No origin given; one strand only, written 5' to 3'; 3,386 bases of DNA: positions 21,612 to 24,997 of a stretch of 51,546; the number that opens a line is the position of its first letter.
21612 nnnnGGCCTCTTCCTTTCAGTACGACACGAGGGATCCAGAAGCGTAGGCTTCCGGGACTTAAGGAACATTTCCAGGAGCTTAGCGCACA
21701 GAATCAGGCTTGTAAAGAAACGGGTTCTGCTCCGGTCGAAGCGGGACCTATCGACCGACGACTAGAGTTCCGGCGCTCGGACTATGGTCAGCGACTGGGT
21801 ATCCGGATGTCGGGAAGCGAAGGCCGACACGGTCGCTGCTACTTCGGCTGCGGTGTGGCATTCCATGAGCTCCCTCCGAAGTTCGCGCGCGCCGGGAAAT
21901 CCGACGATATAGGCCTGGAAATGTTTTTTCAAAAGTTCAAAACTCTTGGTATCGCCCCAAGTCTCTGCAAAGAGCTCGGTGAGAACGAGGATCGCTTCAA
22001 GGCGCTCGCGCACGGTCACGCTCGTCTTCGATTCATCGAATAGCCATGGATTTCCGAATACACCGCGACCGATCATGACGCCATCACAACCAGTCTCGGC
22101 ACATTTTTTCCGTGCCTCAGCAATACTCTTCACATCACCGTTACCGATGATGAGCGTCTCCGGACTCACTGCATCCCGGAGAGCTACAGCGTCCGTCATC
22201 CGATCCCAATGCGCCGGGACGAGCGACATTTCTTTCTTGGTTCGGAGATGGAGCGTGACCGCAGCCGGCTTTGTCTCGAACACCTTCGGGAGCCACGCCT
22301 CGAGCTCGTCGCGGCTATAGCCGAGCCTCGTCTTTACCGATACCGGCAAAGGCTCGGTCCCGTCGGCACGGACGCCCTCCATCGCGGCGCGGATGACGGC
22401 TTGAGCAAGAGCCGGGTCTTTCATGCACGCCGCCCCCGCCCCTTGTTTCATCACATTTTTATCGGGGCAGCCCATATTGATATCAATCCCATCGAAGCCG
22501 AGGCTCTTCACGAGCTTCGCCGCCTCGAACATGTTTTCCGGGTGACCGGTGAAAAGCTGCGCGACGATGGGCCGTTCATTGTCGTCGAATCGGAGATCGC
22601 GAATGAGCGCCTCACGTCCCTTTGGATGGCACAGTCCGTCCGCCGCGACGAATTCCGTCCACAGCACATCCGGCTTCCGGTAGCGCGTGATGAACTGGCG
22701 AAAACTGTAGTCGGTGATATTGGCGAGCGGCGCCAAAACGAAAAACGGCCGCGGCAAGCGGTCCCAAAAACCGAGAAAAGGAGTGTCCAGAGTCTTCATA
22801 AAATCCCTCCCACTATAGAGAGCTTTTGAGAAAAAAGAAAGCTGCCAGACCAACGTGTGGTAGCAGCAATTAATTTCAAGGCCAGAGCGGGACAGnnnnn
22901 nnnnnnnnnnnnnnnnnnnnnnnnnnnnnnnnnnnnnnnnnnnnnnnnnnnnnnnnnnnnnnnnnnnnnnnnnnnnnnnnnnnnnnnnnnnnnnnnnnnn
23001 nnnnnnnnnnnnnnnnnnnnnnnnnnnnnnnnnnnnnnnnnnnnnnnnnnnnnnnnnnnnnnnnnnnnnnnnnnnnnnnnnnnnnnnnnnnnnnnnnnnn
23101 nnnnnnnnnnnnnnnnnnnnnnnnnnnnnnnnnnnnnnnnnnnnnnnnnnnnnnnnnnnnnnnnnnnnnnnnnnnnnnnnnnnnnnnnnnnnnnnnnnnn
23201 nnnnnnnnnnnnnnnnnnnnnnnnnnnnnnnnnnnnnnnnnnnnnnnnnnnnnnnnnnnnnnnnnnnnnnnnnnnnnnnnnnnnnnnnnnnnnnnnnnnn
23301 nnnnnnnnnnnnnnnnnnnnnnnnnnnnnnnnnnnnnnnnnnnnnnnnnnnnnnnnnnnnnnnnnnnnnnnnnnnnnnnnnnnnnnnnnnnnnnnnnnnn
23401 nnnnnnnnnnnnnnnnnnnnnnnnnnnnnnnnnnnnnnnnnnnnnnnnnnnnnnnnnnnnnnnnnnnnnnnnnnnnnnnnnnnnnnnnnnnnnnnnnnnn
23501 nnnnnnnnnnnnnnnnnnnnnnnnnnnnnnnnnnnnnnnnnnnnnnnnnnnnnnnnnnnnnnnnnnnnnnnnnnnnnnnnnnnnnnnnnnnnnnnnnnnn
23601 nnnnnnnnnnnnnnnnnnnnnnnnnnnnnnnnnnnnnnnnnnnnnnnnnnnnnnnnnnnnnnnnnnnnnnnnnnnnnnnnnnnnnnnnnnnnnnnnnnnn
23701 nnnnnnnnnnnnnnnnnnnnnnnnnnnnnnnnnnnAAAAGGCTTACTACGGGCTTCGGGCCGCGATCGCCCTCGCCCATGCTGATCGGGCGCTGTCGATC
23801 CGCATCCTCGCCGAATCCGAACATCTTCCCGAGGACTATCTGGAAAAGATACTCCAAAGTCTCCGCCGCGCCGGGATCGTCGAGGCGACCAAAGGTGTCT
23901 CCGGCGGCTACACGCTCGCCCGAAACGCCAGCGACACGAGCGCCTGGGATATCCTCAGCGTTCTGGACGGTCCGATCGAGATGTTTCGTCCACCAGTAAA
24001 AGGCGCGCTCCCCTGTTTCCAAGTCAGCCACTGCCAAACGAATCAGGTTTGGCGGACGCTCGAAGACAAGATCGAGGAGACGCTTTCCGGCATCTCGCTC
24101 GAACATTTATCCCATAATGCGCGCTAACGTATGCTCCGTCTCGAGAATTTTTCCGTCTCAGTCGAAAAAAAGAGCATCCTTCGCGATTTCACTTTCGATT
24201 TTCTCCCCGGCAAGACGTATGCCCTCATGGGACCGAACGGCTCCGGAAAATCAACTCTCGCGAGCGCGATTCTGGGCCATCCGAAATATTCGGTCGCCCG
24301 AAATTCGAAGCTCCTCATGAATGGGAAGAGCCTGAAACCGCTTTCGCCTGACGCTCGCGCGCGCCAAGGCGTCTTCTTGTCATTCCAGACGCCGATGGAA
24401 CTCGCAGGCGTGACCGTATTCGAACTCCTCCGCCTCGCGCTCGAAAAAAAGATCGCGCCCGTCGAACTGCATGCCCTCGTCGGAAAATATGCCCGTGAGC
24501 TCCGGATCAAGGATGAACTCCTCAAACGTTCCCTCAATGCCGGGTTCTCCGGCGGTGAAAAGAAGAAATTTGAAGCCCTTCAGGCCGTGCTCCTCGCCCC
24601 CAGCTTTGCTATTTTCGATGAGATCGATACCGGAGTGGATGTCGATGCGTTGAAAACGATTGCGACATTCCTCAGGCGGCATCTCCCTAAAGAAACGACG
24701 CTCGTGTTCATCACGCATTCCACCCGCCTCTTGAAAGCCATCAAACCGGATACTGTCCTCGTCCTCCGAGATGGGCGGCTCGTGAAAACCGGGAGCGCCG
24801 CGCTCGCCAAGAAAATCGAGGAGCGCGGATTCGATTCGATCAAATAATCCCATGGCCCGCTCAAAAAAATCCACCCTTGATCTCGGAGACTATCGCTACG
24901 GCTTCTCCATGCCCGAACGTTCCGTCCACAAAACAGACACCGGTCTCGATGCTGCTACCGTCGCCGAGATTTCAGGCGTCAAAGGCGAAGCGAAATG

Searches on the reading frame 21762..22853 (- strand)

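Call 68: search_protein_families(library=pfam, proteins=[window:21762-22853:-], max_evalue=0.00001)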
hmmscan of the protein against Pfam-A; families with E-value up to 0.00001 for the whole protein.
window:21762-22853:- (363 aa): 1 family
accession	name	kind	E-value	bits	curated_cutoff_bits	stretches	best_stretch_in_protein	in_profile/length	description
PF01207.24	Dus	-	5.8e-61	206.7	20.4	1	40-345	2-306/311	Dihydrouridine synthase (Dus)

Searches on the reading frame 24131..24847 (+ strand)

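Call 68: search_protein_families(library=pfam, proteins=[window:24131-24847:+], max_evalue=0.00001)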
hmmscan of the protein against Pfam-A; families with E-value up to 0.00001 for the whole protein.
window:24131-24847:+ (238 aa): 3 families
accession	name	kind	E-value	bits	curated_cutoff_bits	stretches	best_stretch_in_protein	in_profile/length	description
PF00005.33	ABC_tran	-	1.5e-17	64.9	25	1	17-164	1-134/137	ABC transporter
PF13304.12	AAA_21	-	1.1e-10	42.6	27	1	138-201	237-303/304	AAA domain, putative AbiEii toxin, Type IV TA system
PF02463.25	SMC_N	-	3.8e-09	36.7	40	1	15-204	12-205/220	RecF/RecN/SMC N terminal domain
